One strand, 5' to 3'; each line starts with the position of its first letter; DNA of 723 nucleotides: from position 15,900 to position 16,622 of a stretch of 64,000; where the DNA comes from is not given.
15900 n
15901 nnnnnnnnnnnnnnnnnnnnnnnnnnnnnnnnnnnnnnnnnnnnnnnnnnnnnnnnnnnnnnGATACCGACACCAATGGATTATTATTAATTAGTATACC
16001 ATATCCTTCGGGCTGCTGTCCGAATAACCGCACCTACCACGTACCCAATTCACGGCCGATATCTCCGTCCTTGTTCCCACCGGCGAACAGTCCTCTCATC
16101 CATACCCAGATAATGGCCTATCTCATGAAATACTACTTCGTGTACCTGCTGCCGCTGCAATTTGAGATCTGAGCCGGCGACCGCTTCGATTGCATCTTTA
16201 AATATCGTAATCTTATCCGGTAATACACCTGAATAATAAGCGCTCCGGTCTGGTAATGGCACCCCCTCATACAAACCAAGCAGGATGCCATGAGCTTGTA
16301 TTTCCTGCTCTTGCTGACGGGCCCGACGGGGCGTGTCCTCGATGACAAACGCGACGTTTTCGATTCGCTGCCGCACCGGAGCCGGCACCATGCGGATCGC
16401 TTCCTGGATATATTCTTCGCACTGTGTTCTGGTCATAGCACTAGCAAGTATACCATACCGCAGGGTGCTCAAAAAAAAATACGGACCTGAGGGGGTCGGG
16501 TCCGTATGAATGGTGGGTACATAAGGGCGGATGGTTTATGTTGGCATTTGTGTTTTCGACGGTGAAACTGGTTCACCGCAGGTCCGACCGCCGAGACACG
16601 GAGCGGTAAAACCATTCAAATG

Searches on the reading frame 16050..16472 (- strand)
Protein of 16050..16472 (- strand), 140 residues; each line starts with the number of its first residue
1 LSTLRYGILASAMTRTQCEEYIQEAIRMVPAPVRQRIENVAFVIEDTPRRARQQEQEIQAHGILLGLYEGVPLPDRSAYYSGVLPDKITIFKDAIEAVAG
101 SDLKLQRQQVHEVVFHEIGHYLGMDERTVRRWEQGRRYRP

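Call 3: search_protein_families(library=pfam, proteins=[window:16050-16472:-], max_evalue=0.01)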
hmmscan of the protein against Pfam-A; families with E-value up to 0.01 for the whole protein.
window:16050-16472:- (140 aa): 1 family
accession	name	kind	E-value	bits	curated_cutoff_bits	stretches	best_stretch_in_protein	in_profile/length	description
PF06262.17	Zincin_1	-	9.4e-25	86.9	22.4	1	37-131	1-94/97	Zincin-like metallopeptidase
